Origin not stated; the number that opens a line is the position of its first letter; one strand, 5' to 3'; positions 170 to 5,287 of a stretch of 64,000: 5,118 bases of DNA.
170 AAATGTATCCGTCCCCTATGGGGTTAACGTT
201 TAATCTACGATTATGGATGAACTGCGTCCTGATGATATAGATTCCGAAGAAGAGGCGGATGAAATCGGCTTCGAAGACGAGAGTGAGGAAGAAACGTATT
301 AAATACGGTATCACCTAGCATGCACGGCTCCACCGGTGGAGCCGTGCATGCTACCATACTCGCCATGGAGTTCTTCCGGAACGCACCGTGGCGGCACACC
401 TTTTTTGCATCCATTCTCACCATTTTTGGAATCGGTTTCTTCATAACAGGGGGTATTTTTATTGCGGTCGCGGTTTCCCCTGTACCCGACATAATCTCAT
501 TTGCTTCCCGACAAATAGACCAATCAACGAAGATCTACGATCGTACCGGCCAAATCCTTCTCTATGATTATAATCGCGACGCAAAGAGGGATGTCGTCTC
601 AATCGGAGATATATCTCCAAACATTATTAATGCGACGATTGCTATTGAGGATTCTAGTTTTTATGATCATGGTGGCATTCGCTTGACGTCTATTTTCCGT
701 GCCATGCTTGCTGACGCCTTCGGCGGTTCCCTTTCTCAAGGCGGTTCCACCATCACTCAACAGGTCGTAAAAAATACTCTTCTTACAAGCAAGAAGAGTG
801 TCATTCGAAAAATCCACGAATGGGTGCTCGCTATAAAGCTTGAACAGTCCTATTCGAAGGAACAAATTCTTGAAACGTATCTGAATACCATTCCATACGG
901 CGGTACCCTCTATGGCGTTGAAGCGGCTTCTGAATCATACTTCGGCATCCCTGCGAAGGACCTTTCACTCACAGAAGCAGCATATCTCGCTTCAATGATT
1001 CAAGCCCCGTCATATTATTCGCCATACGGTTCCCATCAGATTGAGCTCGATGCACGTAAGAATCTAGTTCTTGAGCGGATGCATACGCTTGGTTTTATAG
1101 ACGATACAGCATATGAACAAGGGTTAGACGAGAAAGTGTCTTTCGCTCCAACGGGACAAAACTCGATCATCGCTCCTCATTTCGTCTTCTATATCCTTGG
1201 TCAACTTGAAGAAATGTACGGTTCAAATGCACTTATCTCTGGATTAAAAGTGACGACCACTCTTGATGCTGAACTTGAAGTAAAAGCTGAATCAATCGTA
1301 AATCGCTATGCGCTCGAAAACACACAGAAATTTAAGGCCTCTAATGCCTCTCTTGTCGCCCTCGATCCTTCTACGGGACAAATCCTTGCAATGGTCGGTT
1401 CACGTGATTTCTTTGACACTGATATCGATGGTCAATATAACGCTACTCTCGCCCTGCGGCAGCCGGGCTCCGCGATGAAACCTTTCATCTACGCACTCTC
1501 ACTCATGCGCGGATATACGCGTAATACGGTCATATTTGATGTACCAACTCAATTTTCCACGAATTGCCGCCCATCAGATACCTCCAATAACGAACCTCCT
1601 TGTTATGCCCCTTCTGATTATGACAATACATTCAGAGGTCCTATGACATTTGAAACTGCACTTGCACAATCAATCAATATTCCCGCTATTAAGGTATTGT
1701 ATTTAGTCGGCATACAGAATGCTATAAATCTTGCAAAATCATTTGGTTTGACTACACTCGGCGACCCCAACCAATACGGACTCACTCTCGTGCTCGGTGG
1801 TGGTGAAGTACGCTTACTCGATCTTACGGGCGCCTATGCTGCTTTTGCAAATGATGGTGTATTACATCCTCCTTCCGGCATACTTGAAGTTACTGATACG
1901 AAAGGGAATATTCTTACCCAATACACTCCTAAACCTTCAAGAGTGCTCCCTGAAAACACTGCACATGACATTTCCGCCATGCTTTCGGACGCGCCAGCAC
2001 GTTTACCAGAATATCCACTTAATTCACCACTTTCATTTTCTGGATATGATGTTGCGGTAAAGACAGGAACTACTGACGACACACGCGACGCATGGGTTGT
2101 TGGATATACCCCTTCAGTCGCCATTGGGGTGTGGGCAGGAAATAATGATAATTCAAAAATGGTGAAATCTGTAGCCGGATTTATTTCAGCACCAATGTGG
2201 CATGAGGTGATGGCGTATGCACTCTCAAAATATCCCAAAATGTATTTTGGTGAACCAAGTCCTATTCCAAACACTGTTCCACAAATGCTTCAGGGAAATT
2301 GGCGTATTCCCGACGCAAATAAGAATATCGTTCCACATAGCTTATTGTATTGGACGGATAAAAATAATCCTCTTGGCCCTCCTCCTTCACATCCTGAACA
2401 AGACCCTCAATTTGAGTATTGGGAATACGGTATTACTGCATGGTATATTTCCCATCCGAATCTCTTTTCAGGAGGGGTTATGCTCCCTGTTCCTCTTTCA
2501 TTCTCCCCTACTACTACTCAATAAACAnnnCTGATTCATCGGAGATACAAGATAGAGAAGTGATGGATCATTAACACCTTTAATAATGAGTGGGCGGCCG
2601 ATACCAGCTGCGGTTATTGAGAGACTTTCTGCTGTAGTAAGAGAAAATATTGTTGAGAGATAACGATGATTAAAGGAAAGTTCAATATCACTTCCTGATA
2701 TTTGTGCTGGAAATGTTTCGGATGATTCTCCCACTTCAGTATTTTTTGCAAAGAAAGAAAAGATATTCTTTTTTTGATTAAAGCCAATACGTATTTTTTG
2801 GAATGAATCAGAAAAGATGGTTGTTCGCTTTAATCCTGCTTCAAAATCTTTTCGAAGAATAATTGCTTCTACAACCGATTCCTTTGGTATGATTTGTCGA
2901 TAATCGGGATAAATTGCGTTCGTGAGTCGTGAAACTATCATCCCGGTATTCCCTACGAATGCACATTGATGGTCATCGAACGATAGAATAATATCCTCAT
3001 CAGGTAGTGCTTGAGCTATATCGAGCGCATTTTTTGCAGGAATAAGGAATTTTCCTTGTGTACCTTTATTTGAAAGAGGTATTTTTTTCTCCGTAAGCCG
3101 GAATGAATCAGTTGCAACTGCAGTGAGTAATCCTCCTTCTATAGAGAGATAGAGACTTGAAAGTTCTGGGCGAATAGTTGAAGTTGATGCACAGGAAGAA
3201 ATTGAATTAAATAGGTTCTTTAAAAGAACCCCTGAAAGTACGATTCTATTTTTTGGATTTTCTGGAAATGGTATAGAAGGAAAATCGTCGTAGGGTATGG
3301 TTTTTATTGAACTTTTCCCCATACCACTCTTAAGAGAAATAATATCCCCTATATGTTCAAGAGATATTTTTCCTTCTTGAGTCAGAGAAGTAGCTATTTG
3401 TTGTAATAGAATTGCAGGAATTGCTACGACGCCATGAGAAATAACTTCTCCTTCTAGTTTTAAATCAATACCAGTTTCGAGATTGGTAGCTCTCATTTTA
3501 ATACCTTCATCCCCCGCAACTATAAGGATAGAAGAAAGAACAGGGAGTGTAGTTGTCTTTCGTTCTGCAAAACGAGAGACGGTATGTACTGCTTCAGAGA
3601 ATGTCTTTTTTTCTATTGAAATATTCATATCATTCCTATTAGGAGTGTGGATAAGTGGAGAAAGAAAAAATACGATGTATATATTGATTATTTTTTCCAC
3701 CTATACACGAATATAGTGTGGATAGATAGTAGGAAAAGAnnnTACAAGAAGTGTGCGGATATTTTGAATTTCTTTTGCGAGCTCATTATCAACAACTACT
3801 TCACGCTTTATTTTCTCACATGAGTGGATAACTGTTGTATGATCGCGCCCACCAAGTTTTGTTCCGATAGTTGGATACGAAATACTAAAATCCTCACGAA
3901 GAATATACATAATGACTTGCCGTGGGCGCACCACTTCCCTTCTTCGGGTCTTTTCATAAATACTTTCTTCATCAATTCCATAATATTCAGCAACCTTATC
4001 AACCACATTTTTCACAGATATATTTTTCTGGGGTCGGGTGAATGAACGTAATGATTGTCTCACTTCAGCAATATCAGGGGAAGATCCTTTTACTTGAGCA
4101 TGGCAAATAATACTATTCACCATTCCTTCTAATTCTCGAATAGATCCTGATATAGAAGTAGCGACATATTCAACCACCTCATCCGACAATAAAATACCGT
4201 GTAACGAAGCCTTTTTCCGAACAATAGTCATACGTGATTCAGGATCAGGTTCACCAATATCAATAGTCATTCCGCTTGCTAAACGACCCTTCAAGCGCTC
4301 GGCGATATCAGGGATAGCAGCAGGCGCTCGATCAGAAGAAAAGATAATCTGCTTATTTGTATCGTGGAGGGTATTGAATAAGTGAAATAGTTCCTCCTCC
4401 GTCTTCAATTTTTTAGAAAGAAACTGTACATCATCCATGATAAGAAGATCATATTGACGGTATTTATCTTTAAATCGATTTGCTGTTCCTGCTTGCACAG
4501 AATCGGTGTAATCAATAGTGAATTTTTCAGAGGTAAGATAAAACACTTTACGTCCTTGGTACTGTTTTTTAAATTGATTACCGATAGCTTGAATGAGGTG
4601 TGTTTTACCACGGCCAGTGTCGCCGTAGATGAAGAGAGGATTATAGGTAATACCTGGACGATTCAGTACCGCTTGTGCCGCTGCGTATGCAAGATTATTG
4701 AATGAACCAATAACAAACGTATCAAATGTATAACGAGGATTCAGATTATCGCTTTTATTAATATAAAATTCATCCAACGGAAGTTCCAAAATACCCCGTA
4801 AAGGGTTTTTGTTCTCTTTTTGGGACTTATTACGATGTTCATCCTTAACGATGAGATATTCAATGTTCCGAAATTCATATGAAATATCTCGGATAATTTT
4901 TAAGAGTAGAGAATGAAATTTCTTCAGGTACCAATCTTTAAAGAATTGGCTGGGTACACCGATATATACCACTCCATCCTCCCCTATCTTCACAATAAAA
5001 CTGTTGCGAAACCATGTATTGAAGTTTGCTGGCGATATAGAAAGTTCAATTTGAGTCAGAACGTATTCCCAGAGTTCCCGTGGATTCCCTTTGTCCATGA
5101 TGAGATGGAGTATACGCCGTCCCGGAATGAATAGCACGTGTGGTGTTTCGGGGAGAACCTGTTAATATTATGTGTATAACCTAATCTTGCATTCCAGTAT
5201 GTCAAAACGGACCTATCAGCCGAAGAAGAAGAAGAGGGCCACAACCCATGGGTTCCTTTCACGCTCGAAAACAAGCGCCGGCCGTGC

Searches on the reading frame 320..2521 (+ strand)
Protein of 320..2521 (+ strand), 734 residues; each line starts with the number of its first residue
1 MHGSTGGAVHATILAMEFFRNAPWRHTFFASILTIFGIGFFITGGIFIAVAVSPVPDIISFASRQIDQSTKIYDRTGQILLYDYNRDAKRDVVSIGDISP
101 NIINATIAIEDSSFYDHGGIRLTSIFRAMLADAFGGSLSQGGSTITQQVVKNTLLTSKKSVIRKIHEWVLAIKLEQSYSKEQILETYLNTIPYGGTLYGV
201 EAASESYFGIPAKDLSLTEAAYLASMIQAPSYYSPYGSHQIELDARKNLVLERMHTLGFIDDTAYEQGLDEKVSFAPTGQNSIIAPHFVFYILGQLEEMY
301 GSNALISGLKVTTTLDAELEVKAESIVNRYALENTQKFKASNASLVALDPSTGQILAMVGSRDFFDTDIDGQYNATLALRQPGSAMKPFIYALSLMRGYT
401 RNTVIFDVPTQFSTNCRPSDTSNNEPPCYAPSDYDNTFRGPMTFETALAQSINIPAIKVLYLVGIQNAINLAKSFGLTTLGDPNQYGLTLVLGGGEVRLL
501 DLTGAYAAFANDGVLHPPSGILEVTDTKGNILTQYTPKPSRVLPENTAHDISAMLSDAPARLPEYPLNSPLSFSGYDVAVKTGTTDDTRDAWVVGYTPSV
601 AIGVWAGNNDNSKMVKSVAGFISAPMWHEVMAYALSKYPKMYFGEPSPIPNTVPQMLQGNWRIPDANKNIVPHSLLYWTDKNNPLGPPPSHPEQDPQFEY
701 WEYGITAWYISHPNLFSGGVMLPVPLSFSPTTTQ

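Call 92: search_protein_families(library=pfam, proteins=[window:320-2521:+], max_evalue=0.001)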
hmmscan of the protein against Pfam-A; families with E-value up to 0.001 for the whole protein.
window:320-2521:+ (734 aa): 2 families
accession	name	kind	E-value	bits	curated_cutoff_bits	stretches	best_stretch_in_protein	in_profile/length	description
PF00912.28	Transgly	-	9.5e-62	208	27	1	83-255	7-178/178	Transglycosylase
PF00905.27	Transpeptidase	-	6.4e-21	75.3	22.1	1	344-631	2-298/299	Penicillin binding protein transpeptidase domain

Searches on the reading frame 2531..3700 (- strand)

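Call 92: search_protein_families(library=pfam, proteins=[window:2531-3700:-], max_evalue=0.001)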
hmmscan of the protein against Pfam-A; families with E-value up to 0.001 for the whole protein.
window:2531-3700:- (390 aa): 3 families
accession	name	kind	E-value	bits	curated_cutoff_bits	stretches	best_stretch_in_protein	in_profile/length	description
PF00712.24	DNA_pol3_beta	-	5.2e-25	88.4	24.4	2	25-144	1-120/120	DNA polymerase III beta subunit, N-terminal domain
PF02767.21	DNA_pol3_beta_2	-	3.6e-16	59.9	27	1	159-266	6-116/116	DNA polymerase III beta subunit, central domain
PF02768.20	DNA_pol3_beta_3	-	1.2e-15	57.8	27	1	268-388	1-120/121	DNA polymerase III beta subunit, C-terminal domain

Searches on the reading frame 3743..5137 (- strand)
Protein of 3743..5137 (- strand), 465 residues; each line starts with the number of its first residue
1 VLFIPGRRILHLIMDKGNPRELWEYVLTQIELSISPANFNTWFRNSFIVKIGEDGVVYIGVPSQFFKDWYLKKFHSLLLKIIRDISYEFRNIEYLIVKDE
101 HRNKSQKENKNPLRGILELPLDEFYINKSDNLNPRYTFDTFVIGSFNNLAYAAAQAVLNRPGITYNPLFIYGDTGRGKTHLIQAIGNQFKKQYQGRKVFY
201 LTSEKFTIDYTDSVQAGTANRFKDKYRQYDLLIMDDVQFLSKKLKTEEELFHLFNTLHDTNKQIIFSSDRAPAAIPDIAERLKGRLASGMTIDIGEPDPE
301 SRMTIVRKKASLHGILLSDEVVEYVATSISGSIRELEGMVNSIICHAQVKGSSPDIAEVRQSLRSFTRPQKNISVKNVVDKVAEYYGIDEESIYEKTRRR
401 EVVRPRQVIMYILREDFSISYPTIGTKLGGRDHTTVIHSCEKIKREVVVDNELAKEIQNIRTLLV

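Call 92: search_protein_families(library=pfam, proteins=[window:3743-5137:-], max_evalue=0.001)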
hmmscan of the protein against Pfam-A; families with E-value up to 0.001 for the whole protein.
window:3743-5137:- (465 aa): 9 families
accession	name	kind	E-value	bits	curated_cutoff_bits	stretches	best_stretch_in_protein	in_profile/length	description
PF00308.24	Bac_DnaA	-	2.1e-62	210.5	23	1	132-293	1-162/162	Bacterial DnaA ATPAse domain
PF08299.17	Bac_DnaA_C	-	1.6e-26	92.6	31.5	1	376-443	2-69/69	Bacterial dnaA protein helix-turn-helix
PF11638.13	DnaA_N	-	4.9e-12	45.8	24.6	1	21-82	2-63/65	DnaA N-terminal domain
PF01695.23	IstB_IS21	-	7e-09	36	24.1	1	169-267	96-192/238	IstB-like ATP binding protein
PF01637.24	ATPase_2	-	6e-06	26.7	33.2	1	164-275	19-123/225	ATPase domain predominantly from Archaea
PF13401.12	AAA_22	-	1.2e-05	26.1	27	0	167-255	7-109/130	AAA domain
PF00910.28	RNA_helicase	-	1.4e-05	26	21.5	1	169-256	2-77/105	RNA helicase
PF13173.12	AAA_14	-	7.6e-05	23.2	27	1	166-287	3-116/129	AAA domain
PF00004.35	AAA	-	0.00019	22.3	21.2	1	169-270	2-110/131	ATPase family associated with various cellular activities (AAA)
